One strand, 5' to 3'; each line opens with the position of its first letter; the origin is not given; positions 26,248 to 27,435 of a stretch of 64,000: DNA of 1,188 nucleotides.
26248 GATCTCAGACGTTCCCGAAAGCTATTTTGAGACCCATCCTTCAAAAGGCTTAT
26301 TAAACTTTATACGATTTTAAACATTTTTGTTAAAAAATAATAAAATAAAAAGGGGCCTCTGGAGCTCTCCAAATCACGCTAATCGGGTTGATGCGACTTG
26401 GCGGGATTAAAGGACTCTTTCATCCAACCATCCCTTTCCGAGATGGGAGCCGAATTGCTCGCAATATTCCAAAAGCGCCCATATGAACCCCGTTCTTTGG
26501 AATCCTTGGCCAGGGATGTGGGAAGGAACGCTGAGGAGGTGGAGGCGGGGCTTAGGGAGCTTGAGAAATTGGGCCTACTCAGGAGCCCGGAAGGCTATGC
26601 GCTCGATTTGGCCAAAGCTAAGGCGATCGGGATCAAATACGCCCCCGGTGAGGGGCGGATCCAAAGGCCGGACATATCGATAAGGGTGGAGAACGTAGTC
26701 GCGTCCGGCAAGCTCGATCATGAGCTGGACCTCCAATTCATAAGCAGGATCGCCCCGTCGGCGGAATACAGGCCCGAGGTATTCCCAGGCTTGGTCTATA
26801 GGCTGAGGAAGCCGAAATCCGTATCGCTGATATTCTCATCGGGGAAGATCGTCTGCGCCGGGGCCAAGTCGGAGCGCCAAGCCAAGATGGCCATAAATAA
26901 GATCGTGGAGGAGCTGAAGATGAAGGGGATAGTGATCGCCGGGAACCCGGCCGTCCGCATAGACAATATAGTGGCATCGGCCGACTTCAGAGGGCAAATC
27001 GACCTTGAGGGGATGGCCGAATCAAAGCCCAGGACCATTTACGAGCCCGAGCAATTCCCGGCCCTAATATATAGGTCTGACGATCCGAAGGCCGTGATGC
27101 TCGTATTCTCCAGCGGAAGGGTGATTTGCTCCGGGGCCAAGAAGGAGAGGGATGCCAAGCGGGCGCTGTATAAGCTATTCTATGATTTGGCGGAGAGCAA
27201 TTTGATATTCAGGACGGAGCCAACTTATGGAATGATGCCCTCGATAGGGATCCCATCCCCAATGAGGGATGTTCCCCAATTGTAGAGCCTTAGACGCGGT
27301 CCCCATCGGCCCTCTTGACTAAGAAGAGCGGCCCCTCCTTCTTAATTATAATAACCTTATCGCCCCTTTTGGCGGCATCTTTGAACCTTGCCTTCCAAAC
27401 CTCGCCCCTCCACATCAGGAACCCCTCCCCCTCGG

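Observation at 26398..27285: TBP with an in-frame N-terminal winged-helix-like extension of about 95 aa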

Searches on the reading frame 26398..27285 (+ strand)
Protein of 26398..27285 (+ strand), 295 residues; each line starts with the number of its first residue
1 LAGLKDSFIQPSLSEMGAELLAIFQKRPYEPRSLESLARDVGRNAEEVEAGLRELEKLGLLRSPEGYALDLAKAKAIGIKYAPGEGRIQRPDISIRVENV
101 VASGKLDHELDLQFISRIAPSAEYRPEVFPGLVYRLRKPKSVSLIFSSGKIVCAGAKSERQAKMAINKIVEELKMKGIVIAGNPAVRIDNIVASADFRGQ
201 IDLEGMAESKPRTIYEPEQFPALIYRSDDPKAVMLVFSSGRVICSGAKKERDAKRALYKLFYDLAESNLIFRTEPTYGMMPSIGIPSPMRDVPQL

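Call 3: search_protein_families(library=pfam, proteins=[window:26398-27285:+], max_evalue=1)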
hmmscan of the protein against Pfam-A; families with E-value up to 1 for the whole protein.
window:26398-27285:+ (295 aa): 7 families
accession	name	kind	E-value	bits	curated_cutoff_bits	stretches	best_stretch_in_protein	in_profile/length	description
PF00352.27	TBP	-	2e-56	188.2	22.9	2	95-174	2-83/85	Transcription factor TFIID (or TATA-binding protein, TBP)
PF25212.1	HVO_A0114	-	1.5e-05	25.2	27.6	1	13-62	20-67/84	HVO_A0114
PF11858.14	DUF3378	-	0.0044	17.6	27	1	128-163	26-61/76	Domain of unknown function (DUF3378)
PF13730.12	HTH_36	-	0.033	14.4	25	1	33-61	27-55/55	Helix-turn-helix domain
PF17782.7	DprA_WH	-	0.035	14.6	22.9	1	22-60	16-54/61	DprA winged helix domain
PF02082.26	Rrf2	-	0.08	13.5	30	1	20-67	11-59/132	Iron-dependent Transcriptional regulator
PF10007.15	DUF2250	-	0.28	11.8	24.4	0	37-75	28-66/93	Uncharacterized protein conserved in archaea (DUF2250)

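Call 4: search_protein_families(library=ncbifam, proteins=[window:26398-27285:+], max_evalue=1)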
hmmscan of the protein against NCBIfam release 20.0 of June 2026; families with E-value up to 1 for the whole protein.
window:26398-27285:+ (295 aa): 12 families
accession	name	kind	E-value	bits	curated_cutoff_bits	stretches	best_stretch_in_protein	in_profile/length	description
NF001592.0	PRK00394.1-1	equivalog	4.4e-62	209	270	1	93-273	6-186/194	TATA-box-binding protein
NF001594.0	PRK00394.1-3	equivalog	2.4e-60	203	278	1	93-266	3-176/182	TATA-box-binding protein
NF001597.0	PRK00394.2-2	subfamily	3.8e-58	196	255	1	92-267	3-180/183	TATA-box-binding protein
NF001595.0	PRK00394.1-5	subfamily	1.9e-51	174.4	288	1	91-268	4-183/186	TATA-box-binding protein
NF001601.0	PRK00394.2-6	equivalog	5.1e-50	169.4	316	1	92-270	3-181/181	TATA-box-binding protein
NF001600.0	PRK00394.2-5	equivalog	1.7e-47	161.5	308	1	89-269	3-185/186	TATA-box-binding protein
NF001593.0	PRK00394.1-2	subfamily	1.8e-47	161.1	181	1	92-261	6-177/184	TATA-box-binding protein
NF001598.0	PRK00394.2-3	equivalog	3.2e-46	157.3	330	1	95-270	7-184/184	TATA-box-binding protein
NF001599.0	PRK00394.2-4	subfamily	3e-43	147.8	307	1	94-257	4-171/185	TATA-box-binding protein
NF001596.0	PRK00394.2-1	subfamily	9.9e-43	146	347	1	92-257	3-170/183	TATA-box-binding protein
TIGR03967.2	mycofact_MftB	equivalog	0.0063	16.8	33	1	117-146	7-33/85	mycofactocin biosynthesis chaperone MftB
NF004612.1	PRK05943.1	equivalog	0.021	15.2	67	0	208-251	13-55/93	50S ribosomal protein L25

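Call 6: find_homologous_proteins(query=window:26398-27285:+)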
Query window:26398-27285:+ (295 aa): 7081 proteins with E <= 0.001 among 8000 candidates; the best 120 are listed.
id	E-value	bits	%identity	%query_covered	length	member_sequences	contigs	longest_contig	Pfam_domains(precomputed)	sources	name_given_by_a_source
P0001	1.5e-160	551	90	97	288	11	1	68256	PF00352.28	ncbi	ncbi:MAG: TATA-box-binding protein [Candidatus Bathyarchaeia archaeon]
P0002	6.4e-147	507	88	91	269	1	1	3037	PF00352.28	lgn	-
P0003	6.5e-142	490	81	97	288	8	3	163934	PF00352.28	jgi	jgi:transcription initiation factor TFIID TATA-box-binding protein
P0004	7.8e-136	470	78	97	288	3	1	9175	PF00352.28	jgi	-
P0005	3.5e-132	458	91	79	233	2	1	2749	PF00352.28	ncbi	ncbi:MAG: TATA-box-binding protein, partial [Candidatus Bathyarchaeia archaeon]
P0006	2.0e-68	249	49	57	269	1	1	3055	PF00352.28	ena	-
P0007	7.8e-67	244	46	60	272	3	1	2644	PF00352.28,PF11858.15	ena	-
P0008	1.7e-62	230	58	66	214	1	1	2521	PF00352.28,PF11858.15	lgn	-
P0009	2.1e-62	229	62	60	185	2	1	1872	PF00352.28,PF11858.15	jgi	-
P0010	1.1e-61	227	61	60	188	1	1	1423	PF00352.28,PF11858.15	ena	-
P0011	3.8e-61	225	58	62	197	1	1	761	PF00352.28,PF11858.15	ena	-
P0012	4.5e-61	225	58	62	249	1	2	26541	PF00352.28,PF11858.15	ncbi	-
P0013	4.9e-61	225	52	73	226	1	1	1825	PF00352.28,PF11858.15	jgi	jgi:transcription initiation factor TFIID TATA-box-binding protein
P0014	4.9e-61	225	60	60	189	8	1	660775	PF00352.28,PF11858.15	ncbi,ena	-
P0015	5.0e-61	225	62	60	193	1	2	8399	PF00352.28,PF11858.15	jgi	jgi:transcription initiation factor TFIID TATA-box-binding protein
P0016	5.3e-61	225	61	60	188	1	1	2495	PF00352.28,PF11858.15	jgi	jgi:transcription initiation factor TFIID TATA-box-binding protein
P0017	7.3e-61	224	60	60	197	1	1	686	PF00352.28,PF11858.15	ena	-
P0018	8.2e-61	224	59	61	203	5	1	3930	PF00352.28,PF11858.15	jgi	-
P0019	8.5e-61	224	61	60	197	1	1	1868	PF00352.28,PF11858.15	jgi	jgi:transcription initiation factor TFIID TATA-box-binding protein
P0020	8.5e-61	224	60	60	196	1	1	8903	PF00352.28,PF11858.15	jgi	jgi:transcription initiation factor TFIID TATA-box-binding protein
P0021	9.0e-61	224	60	60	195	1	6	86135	PF00352.28,PF11858.15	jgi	jgi:transcription initiation factor TFIID TATA-box-binding protein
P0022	9.3e-61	224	61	60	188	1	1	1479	PF00352.28,PF11858.15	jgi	jgi:transcription initiation factor TFIID TATA-box-binding protein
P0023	9.3e-61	224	61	60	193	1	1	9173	PF00352.28,PF11858.15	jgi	jgi:transcription initiation factor TFIID TATA-box-binding protein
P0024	1.0e-60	224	60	60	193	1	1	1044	PF00352.28,PF11858.15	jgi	-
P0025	1.1e-60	224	60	60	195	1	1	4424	PF00352.28,PF11858.15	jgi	jgi:transcription initiation factor TFIID TATA-box-binding protein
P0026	1.1e-60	224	61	60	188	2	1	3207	PF00352.28,PF11858.15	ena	-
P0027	1.1e-60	224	60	61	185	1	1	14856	PF00352.28,PF11858.15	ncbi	-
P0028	1.2e-60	224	60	60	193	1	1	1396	PF00352.28,PF11858.15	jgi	-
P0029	1.3e-60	224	58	62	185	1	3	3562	PF00352.28,PF11858.15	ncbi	-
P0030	1.3e-60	224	53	74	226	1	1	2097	PF00352.28,PF11858.15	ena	-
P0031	1.3e-60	223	59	60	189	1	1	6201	PF00352.28,PF11858.15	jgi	jgi:transcription initiation factor TFIID TATA-box-binding protein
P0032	1.4e-60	223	61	60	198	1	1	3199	PF00352.28,PF11858.15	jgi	jgi:transcription initiation factor TFIID TATA-box-binding protein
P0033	1.4e-60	223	60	61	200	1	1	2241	PF00352.28,PF11858.15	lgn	-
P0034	1.5e-60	223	61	60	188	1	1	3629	PF00352.28,PF11858.15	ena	-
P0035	1.5e-60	223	61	60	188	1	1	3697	PF00352.28,PF11858.15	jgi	jgi:transcription initiation factor TFIID TATA-box-binding protein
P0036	1.6e-60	223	60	60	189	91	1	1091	PF00352.28,PF11858.15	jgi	jgi:transcription initiation factor TFIID TATA-box-binding protein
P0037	1.7e-60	223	61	60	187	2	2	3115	PF00352.28,PF11858.15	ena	-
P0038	1.7e-60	223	61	60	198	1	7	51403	PF00352.28,PF11858.15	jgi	jgi:transcription initiation factor TFIID TATA-box-binding protein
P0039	1.8e-60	223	60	60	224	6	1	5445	PF00352.28,PF11858.15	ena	-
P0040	1.9e-60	223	60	60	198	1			PF00352.28,PF11858.15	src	-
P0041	1.9e-60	223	61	60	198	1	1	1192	PF00352.28,PF11858.15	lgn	-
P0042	2.0e-60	223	61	60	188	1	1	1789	PF00352.28,PF11858.15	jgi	jgi:transcription initiation factor TFIID TATA-box-binding protein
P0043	2.3e-60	223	61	60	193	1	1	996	PF00352.28,PF11858.15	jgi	-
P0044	2.4e-60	223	61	60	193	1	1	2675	PF00352.28,PF11858.15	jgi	jgi:transcription initiation factor TFIID TATA-box-binding protein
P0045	2.7e-60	222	61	60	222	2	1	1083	PF00352.28,PF11858.15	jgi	jgi:transcription initiation factor TFIID TATA-box-binding protein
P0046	2.8e-60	222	61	60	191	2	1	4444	PF00352.28,PF11858.15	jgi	jgi:transcription initiation factor TFIID TATA-box-binding protein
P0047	2.8e-60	222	61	60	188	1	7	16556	PF00352.28,PF11858.15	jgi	jgi:transcription initiation factor TFIID TATA-box-binding protein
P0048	2.8e-60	222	61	60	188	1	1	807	PF00352.28,PF11858.15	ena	-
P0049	2.8e-60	222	61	60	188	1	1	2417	PF00352.28,PF11858.15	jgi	jgi:transcription initiation factor TFIID TATA-box-binding protein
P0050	3.1e-60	222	60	60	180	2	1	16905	PF00352.28,PF11858.15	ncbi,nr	ncbi:MAG: TATA-box-binding protein [Candidatus Bathyarchaeota archaeon]|nr:TATA-box-binding protein 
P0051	3.3e-60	222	60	61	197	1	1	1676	PF00352.28,PF11858.15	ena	-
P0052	3.3e-60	222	61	60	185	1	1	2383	PF00352.28,PF11858.15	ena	-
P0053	3.4e-60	222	58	64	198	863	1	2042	PF00352.28,PF11858.15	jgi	-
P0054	3.8e-60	222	60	60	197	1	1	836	PF00352.28,PF11858.15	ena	-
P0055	4.0e-60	222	57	62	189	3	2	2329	PF00352.28,PF11858.15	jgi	-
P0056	4.2e-60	222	60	61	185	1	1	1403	PF00352.28,PF11858.15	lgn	-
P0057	4.4e-60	222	60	60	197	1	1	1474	PF00352.28,PF11858.15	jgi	-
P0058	4.5e-60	222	61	60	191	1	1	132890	PF00352.28,PF11858.15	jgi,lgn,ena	-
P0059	4.6e-60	222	52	74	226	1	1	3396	PF00352.28,PF11858.15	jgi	jgi:transcription initiation factor TFIID TATA-box-binding protein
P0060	4.6e-60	222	60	60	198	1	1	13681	PF00352.28,PF11858.15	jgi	jgi:transcription initiation factor TFIID TATA-box-binding protein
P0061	4.6e-60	222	60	61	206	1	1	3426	PF00352.28,PF11858.15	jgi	-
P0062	4.6e-60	222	60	60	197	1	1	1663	PF00352.28,PF11858.15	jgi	-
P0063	4.7e-60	222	53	69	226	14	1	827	PF00352.28,PF11858.15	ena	-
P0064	5.0e-60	222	60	60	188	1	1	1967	PF00352.28,PF11858.15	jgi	-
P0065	5.2e-60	222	61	60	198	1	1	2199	PF00352.28,PF11858.15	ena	-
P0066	5.2e-60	222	60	60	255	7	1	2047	PF00352.28,PF11858.15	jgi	-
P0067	5.3e-60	221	61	60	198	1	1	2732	PF00352.28,PF11858.15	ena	-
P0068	5.5e-60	221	60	60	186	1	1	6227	PF00352.28,PF11858.15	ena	-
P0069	5.5e-60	221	61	60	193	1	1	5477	PF00352.28,PF11858.15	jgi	-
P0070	5.5e-60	221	57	60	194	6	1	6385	PF00352.28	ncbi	ncbi:MAG: TATA-box-binding protein [Candidatus Bathyarchaeia archaeon]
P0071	5.7e-60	221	60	60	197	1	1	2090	PF00352.28,PF11858.15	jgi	jgi:transcription initiation factor TFIID TATA-box-binding protein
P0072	5.7e-60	221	61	60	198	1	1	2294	PF00352.28,PF11858.15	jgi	jgi:transcription initiation factor TFIID TATA-box-binding protein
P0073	5.8e-60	221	61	60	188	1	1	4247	PF00352.28,PF11858.15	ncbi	-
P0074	6.5e-60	221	60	60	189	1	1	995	PF00352.28,PF11858.15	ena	-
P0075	6.9e-60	221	60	60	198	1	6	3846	PF00352.28,PF11858.15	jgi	jgi:transcription initiation factor TFIID TATA-box-binding protein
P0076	7.1e-60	221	60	60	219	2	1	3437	PF00352.28,PF11858.15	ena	-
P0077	7.1e-60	221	59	61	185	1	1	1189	PF00352.28,PF11858.15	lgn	-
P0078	7.2e-60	221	61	60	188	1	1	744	PF00352.28,PF11858.15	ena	-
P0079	7.4e-60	221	59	60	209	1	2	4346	PF00352.28,PF11858.15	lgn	-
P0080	7.5e-60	221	59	60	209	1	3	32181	PF00352.28,PF11858.15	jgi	jgi:transcription initiation factor TFIID TATA-box-binding protein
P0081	8.1e-60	221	52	73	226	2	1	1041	PF00352.28,PF11858.15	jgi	jgi:transcription initiation factor TFIID TATA-box-binding protein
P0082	8.6e-60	221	58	60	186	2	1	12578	PF00352.28,PF11858.15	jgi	-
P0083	8.7e-60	221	60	60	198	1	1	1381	PF00352.28,PF11858.15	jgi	jgi:transcription initiation factor TFIID TATA-box-binding protein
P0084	9.2e-60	221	59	60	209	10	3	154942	PF00352.28,PF11858.15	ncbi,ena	-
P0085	9.3e-60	221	60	60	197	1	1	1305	PF00352.28,PF11858.15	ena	-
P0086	9.6e-60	221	59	60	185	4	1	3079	PF00352.28,PF11858.15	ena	-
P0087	9.7e-60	221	61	60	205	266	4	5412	PF00352.28,PF11858.15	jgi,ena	jgi:transcription initiation factor TFIID TATA-box-binding protein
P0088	9.7e-60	221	61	60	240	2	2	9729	PF00352.28,PF11858.15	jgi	jgi:transcription initiation factor TFIID TATA-box-binding protein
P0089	9.8e-60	221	60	60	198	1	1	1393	PF00352.28,PF11858.15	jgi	-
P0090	9.9e-60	221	60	60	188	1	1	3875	PF00352.28,PF11858.15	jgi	jgi:transcription initiation factor TFIID TATA-box-binding protein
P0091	9.9e-60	221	59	60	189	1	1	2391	PF00352.28,PF11858.15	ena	-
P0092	1.0e-59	221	58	62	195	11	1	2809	PF00352.28,PF11858.15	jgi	jgi:transcription initiation factor TFIID TATA-box-binding protein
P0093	1.0e-59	221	54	65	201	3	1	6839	PF00352.28,PF11858.15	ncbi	-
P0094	1.1e-59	221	60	60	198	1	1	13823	PF00352.28,PF11858.15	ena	-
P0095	1.1e-59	220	60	60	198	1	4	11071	PF00352.28,PF11858.15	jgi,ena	jgi:transcription initiation factor TFIID TATA-box-binding protein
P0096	1.1e-59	220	59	60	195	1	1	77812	PF00352.28,PF11858.15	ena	-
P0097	1.1e-59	220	59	60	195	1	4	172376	PF00352.28,PF11858.15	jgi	jgi:transcription initiation factor TFIID TATA-box-binding protein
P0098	1.1e-59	220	60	60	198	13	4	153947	PF00352.28,PF11858.15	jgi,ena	jgi:transcription initiation factor TFIID TATA-box-binding protein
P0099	1.1e-59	220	61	60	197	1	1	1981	PF00352.28,PF11858.15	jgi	-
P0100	1.1e-59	220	58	60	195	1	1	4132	PF00352.28,PF11858.15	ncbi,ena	-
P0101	1.2e-59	220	60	60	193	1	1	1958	PF00352.28,PF11858.15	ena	-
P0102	1.2e-59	220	61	60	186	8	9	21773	PF00352.28,PF11858.15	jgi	-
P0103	1.3e-59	220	60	60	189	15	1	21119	PF00352.28,PF11858.15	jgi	jgi:transcription initiation factor TFIID TATA-box-binding protein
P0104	1.4e-59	220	60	60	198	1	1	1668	PF00352.28,PF11858.15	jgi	-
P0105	1.4e-59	220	59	60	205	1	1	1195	PF00352.28,PF11858.15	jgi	jgi:transcription initiation factor TFIID TATA-box-binding protein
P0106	1.4e-59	220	59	60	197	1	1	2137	PF00352.28,PF11858.15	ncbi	ncbi:MAG: TATA-box-binding protein [Candidatus Bathyarchaeia archaeon]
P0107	1.4e-59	220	61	60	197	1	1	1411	PF00352.28,PF11858.15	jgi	jgi:transcription initiation factor TFIID TATA-box-binding protein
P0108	1.5e-59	220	57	62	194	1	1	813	PF00352.28,PF11858.15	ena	-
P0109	1.5e-59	220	57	63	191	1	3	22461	PF00352.28,PF11858.15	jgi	jgi:transcription initiation factor TFIID TATA-box-binding protein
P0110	1.5e-59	220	57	62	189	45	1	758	PF00352.28,PF11858.15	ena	-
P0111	1.6e-59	220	60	60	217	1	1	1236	PF00352.28,PF11858.15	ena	-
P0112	1.6e-59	220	59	60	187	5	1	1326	PF00352.28,PF11858.15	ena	-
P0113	1.6e-59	220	58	60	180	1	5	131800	PF00352.28,PF11858.15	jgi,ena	-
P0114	1.7e-59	220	56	64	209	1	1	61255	PF00352.28,PF11858.15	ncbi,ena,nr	ncbi:TATA-box-binding protein [Candidatus Bathyarchaeota archaeon]|nr:TATA-box-binding protein [Cand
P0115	1.7e-59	220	60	60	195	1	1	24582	PF00352.28,PF11858.15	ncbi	-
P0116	1.7e-59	220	56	64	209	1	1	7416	PF00352.28,PF11858.15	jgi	-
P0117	1.7e-59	220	60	60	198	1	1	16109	PF00352.28,PF11858.15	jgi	jgi:transcription initiation factor TFIID TATA-box-binding protein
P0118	1.8e-59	220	59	60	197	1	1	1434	PF00352.28,PF11858.15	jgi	-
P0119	1.9e-59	220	60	60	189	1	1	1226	PF00352.28,PF11858.15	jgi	-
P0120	1.9e-59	220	61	60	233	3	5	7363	PF00352.28,PF11858.15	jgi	jgi:transcription initiation factor TFIID TATA-box-binding protein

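Call 11: find_encoding_contigs(protein=P0001, flank=10000, max_places=3)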
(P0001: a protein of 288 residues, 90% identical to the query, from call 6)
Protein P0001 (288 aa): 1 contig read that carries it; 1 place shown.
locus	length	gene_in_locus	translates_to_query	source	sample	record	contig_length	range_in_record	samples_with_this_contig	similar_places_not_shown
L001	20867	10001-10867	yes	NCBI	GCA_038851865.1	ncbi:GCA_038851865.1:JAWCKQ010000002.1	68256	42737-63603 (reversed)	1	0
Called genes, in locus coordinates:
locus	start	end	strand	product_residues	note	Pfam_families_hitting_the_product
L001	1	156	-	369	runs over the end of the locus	PF02746:MR_MLE_N, PF13378:MR_MLE_C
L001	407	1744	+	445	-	PF13458:Peripla_BP_6, PF13433:Peripla_BP_5, PF01094:ANF_receptor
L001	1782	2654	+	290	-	PF02653:BPD_transp_2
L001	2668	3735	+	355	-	PF02653:BPD_transp_2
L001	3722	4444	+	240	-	PF00005:ABC_tran, PF13304:AAA_21 (faint), PF12399:BCA_ABC_TP_C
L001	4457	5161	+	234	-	PF13555:AAA_29 (weak), PF00005:ABC_tran, PF13304:AAA_21 (weak)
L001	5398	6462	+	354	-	PF02615:Ldh_2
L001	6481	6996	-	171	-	PF00881:Nitroreductase, PF14512:TM1586_NiRdase (weak)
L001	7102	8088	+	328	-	PF01156:IU_nuc_hydro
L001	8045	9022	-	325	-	PF00294:PfkB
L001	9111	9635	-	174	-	PF00881:Nitroreductase, PF14512:TM1586_NiRdase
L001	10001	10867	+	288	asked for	PF00352:TBP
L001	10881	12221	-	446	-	PF00574:CLP_protease (weak), PF25145:NfeD1b_N, PF24961:NfeD_membrane, PF01957:NfeD (faint)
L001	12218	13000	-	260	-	PF01145:Band_7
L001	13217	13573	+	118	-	PF00190:Cupin_1 (weak), PF02311:AraC_binding, PF07883:Cupin_2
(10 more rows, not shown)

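Call 12: find_encoding_contigs(protein=P0003, flank=10000, max_places=3)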
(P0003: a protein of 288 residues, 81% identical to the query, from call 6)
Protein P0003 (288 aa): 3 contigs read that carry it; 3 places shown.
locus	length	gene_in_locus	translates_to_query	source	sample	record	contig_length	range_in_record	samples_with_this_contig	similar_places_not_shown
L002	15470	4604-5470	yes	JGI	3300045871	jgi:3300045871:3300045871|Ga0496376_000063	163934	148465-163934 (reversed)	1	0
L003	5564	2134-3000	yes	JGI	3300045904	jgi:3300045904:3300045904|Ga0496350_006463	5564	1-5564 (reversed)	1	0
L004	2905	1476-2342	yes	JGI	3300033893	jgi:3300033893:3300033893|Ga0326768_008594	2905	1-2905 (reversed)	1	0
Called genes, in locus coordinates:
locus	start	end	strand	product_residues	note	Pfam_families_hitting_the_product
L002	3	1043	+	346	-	?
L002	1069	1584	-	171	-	PF00881:Nitroreductase, PF14512:TM1586_NiRdase (weak)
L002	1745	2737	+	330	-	PF01156:IU_nuc_hydro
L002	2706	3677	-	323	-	PF00294:PfkB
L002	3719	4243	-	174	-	PF00881:Nitroreductase, PF14512:TM1586_NiRdase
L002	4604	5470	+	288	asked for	PF00352:TBP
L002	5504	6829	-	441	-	PF25145:NfeD1b_N, PF24961:NfeD_membrane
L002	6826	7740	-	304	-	PF01145:Band_7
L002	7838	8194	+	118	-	PF02311:AraC_binding, PF07883:Cupin_2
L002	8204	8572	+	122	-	PF07883:Cupin_2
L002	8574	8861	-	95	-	-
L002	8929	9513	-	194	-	PF01931:NTPase_I-T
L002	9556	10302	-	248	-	PF00149:Metallophos, PF12850:Metallophos_2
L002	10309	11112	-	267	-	PF00459:Inositol_P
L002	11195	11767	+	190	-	PF00881:Nitroreductase, PF14512:TM1586_NiRdase (weak)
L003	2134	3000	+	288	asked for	PF00352:TBP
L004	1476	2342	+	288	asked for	PF00352:TBP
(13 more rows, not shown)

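Call 13: find_encoding_contigs(protein=P0004, flank=10000, max_places=3)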
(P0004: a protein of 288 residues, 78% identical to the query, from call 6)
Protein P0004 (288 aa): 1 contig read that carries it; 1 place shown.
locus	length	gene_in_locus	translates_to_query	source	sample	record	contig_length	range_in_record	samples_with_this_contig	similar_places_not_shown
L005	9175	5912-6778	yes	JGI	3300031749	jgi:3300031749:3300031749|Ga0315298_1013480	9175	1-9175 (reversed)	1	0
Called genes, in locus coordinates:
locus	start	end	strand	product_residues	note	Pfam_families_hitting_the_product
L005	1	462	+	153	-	?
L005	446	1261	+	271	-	PF00970:FAD_binding_6 (faint), PF00175:NAD_binding_1, PF10418:DHODB_Fe-S_bind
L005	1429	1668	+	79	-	-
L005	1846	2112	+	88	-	-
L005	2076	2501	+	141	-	PF01850:PIN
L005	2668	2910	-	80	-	-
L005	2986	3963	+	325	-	PF01156:IU_nuc_hydro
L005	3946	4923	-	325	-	PF00294:PfkB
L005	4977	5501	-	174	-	PF00881:Nitroreductase, PF14512:TM1586_NiRdase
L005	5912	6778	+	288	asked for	PF00352:TBP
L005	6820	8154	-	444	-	PF25145:NfeD1b_N, PF24961:NfeD_membrane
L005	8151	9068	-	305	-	PF01145:Band_7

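Call 31: predict_structure(alignment_id=A3)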
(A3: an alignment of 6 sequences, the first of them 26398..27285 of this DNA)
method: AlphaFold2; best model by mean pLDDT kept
length: 295 residues; sequences in the alignment: 6
mean_pLDDT: 55.0   pTM: 0.39
mean pLDDT of the five models: 55.0, 51.3, 50.3, 49.6, 49.2
residues with pLDDT >= 90: 1; 70-90: 56; 50-70: 109; < 50: 129
segments of 3 or more residues with pLDDT < 50: 1-9, 83-130, 147-149, 181-201, 204-221, 238-240, 270-295
pLDDT, mean of each block of 10 residues (from residue 1): 39 82 76 85 87 85 74 64 39 36 42 35 41 55 55 59 65 61 45 44 45 45 55 52 58 63 57 31 30 35
secondary structure, 60 per line:
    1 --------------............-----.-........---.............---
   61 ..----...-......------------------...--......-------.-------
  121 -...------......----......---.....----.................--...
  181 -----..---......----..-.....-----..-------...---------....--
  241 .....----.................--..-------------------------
elements in order: H15-26 H34-41 H45-57 E67-69 H71-76 E95-97 E100-105 E122-124 E131-136 E141-146 E150-154 H159-175 E178-180 E191-196 H204-208 E223-225 E235-238 E241-245 H250-266
